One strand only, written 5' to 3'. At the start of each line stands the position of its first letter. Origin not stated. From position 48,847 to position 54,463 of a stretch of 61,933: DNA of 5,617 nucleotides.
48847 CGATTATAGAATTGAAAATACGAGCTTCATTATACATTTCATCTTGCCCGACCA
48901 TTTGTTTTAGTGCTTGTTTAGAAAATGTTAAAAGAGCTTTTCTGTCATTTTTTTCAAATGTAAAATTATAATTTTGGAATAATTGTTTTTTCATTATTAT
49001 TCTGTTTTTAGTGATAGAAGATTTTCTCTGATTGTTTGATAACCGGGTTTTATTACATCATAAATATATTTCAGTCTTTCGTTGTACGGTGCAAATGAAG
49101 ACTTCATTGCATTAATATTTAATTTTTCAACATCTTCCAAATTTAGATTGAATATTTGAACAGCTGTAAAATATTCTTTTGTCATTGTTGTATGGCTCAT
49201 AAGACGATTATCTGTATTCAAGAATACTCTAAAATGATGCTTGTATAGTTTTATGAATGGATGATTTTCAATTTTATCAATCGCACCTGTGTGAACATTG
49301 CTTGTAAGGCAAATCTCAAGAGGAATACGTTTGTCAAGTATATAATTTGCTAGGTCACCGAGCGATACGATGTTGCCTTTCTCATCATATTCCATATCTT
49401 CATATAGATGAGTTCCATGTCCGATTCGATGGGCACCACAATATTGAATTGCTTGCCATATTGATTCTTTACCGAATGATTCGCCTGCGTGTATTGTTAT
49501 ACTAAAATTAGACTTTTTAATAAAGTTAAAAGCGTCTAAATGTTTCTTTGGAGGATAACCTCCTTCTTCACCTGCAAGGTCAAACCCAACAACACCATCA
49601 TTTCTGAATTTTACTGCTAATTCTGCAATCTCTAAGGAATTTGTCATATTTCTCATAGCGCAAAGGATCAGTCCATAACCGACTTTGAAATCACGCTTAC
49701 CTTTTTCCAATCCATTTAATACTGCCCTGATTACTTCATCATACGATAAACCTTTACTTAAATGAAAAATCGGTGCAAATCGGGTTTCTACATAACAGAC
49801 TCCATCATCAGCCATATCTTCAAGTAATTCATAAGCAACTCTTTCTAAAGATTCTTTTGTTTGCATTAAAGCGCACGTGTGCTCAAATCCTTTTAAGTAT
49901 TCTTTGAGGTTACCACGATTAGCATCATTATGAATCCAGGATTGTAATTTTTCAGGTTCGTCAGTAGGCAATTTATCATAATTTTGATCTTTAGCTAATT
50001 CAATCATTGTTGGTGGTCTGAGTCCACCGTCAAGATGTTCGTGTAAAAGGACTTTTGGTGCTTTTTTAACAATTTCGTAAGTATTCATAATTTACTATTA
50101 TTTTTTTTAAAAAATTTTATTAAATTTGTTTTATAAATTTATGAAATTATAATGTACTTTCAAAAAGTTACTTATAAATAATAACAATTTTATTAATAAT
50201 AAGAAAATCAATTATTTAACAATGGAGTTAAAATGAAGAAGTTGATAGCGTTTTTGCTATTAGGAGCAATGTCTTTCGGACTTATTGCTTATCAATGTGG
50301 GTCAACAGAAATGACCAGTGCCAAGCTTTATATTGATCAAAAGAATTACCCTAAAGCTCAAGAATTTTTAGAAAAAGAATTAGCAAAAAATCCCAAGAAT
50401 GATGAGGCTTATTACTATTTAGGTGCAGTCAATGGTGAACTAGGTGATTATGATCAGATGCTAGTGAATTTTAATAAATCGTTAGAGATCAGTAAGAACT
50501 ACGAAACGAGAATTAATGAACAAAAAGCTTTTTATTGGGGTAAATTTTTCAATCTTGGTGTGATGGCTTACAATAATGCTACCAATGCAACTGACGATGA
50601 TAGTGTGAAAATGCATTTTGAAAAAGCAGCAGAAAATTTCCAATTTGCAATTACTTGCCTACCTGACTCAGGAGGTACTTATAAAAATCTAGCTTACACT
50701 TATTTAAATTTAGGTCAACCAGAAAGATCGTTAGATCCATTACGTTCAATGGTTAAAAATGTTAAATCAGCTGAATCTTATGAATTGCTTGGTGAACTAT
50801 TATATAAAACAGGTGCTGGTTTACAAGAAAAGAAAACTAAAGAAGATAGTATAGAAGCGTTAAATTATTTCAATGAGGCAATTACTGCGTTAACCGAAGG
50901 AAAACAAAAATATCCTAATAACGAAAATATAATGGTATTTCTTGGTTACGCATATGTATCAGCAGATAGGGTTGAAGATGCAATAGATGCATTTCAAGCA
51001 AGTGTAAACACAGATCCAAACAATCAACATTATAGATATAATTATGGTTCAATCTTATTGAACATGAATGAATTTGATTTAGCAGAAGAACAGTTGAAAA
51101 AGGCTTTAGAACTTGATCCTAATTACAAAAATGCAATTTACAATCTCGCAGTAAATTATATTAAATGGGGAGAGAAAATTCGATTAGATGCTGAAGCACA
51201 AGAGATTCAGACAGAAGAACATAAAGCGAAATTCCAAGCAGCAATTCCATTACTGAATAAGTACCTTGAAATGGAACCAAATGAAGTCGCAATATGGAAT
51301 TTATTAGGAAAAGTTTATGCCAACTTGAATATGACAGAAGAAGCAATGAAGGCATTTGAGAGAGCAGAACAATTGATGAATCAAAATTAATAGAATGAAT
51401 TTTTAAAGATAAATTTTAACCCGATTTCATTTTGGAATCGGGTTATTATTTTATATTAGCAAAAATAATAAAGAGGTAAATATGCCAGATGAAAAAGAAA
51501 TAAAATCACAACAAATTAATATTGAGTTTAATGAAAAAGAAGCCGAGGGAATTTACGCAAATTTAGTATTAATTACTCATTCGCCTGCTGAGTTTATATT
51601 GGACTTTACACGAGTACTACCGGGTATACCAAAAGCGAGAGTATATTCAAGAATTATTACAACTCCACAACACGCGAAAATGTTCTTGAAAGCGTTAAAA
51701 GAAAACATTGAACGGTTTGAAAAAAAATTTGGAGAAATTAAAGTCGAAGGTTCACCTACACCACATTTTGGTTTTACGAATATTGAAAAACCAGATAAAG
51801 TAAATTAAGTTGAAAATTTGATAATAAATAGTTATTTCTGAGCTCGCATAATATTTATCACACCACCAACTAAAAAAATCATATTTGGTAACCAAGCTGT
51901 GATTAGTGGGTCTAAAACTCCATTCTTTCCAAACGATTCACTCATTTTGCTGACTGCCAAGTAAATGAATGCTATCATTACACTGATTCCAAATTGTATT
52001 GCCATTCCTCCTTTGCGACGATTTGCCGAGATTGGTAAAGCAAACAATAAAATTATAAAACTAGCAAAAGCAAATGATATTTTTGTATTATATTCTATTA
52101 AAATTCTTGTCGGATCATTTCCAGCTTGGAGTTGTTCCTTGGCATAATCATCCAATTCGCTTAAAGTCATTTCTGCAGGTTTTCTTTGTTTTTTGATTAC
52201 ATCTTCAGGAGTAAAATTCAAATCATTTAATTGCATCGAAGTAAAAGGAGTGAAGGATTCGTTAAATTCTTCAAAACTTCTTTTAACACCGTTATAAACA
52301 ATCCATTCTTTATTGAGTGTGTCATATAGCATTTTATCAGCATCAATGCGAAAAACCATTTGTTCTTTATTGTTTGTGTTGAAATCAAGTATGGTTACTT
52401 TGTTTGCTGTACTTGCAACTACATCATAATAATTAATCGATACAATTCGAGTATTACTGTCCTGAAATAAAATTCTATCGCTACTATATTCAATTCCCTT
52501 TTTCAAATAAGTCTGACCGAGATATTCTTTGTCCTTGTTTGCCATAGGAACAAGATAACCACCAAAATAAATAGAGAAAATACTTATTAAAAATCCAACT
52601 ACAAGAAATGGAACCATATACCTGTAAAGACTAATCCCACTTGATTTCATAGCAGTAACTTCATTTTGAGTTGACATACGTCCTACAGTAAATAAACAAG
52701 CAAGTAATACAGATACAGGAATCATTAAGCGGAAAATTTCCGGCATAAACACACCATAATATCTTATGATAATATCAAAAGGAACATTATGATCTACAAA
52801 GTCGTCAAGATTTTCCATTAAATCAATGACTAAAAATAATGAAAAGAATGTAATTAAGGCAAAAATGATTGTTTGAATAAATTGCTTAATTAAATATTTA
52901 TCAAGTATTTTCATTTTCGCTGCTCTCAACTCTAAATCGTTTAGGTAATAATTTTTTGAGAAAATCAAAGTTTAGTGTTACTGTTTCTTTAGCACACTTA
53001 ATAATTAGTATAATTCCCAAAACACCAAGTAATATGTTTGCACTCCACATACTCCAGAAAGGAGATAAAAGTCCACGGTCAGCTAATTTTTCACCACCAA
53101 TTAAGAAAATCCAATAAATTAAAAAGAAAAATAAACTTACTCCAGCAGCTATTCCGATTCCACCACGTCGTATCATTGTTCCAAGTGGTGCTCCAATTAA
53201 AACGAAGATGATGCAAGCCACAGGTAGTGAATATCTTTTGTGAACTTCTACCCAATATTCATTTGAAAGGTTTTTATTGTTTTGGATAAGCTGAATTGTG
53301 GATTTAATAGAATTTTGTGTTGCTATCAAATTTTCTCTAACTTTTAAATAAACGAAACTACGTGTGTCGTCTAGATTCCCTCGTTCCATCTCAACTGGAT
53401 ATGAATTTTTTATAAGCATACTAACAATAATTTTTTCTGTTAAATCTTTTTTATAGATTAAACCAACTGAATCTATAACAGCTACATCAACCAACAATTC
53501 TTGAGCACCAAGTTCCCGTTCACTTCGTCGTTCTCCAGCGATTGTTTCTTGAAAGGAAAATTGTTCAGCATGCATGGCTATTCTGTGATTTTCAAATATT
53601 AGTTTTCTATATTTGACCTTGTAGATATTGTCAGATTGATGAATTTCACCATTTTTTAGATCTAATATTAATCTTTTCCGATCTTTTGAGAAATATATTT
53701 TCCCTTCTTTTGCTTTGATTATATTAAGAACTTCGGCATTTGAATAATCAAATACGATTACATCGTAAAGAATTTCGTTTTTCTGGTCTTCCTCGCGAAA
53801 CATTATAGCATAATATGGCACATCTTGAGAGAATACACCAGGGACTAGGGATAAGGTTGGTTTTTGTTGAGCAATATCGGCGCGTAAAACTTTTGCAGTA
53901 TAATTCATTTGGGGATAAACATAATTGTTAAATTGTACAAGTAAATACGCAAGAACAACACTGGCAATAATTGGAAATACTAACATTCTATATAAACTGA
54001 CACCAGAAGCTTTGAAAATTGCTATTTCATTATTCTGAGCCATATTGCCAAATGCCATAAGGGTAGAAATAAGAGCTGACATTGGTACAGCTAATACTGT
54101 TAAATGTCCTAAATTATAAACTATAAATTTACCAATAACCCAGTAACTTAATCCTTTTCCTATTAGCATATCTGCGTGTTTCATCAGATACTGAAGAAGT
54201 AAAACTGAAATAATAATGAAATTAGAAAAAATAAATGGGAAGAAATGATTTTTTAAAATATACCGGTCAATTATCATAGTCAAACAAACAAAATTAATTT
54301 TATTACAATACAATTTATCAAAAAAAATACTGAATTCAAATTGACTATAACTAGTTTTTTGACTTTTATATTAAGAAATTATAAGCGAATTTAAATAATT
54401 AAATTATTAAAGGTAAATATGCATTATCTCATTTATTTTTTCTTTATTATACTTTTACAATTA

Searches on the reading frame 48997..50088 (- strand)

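Call 69: search_protein_families(library=pfam, proteins=[window:48997-50088:-], max_evalue=0.00001)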
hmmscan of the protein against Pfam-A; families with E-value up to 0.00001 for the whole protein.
window:48997-50088:- (363 aa): 1 family
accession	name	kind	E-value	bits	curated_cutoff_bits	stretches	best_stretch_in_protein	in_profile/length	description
PF00962.28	A_deaminase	-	1.9e-98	330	27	1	11-346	1-328/330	Adenosine deaminase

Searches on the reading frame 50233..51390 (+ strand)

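Call 69: search_protein_families(library=pfam, proteins=[window:50233-51390:+], max_evalue=0.00001)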
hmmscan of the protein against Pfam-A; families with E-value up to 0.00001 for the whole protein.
window:50233-51390:+ (385 aa): 19 families
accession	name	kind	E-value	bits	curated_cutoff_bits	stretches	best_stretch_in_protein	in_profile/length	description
PF13431.12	TPR_17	-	1.5e-26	90.8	24.4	0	46-75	2-31/34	Tetratricopeptide repeat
PF14559.12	TPR_19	-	1.5e-25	89.7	25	0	333-378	6-51/68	Tetratricopeptide repeat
PF13428.12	TPR_14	-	1.9e-25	87.2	23.5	0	30-65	8-43/44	Tetratricopeptide repeat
PF07719.23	TPR_2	-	2.8e-24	83.6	27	0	269-298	5-34/34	Tetratricopeptide repeat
PF13181.12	TPR_8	-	1.3e-21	75.3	25.7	1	267-298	3-34/34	Tetratricopeptide repeat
PF00515.34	TPR_1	-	1.6e-21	75.6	27.8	0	272-298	8-34/34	Tetratricopeptide repeat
PF13432.12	TPR_16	-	4.1e-21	75.5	32.7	1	237-298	3-64/65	Tetratricopeptide repeat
PF23914.1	TPR_CcmH_CycH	-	7.2e-21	75.1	42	2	224-311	43-133/158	Cytochrome c-type biogenesis protein H TPR domain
PF13424.12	TPR_12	-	1.2e-17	64.3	30.1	0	59-90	5-36/77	Tetratricopeptide repeat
PF13414.12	TPR_11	-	3.8e-15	55.7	26.8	0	272-308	1-37/42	TPR repeat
PF12895.13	ANAPC3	-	7.4e-14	52.2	27.2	0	226-290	18-81/82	Anaphase-promoting complex, cyclosome, subunit 3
PF13371.12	TPR_9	-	8.7e-11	42.1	35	0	238-297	2-61/73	Tetratricopeptide repeat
PF13176.12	TPR_7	-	1.6e-10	40.6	27.9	0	30-57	6-35/36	Tetratricopeptide repeat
PF13174.12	TPR_6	-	1.8e-10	41.2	26.3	0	358-377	6-25/33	Tetratricopeptide repeat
PF25063.1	ARM_TT21_C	-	3.4e-08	34.1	35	0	29-95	101-167/209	Tetratricopeptide repeat protein 21 C-terminal ARM domain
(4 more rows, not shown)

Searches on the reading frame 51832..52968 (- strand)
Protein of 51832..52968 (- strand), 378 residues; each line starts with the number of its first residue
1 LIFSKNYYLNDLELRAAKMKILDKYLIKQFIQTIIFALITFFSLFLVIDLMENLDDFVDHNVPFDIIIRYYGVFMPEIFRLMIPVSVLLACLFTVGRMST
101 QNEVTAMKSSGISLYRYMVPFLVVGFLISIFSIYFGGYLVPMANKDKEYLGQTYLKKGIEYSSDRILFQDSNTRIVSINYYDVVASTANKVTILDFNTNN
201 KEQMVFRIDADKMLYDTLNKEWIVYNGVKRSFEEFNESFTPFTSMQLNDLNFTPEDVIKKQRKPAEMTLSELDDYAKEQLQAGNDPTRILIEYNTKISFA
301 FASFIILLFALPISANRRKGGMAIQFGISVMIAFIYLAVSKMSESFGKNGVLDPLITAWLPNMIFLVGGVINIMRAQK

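Call 69: search_protein_families(library=pfam, proteins=[window:51832-52968:-], max_evalue=0.00001)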
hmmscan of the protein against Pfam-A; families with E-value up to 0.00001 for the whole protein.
window:51832-52968:- (378 aa): 1 family
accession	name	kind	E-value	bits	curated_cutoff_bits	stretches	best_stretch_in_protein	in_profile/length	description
PF03739.19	LptF_LptG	-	2.2e-80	270.8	27.9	1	24-371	1-349/353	Lipopolysaccharide export system permease LptF/LptG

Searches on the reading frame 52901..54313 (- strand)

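Call 69: search_protein_families(library=pfam, proteins=[window:52901-54313:-], max_evalue=0.00001)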
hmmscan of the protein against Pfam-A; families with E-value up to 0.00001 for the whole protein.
window:52901-54313:- (470 aa): 1 family
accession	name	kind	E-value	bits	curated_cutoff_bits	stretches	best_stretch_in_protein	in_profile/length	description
PF03739.19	LptF_LptG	-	2.6e-78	264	27.9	1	17-438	1-352/353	Lipopolysaccharide export system permease LptF/LptG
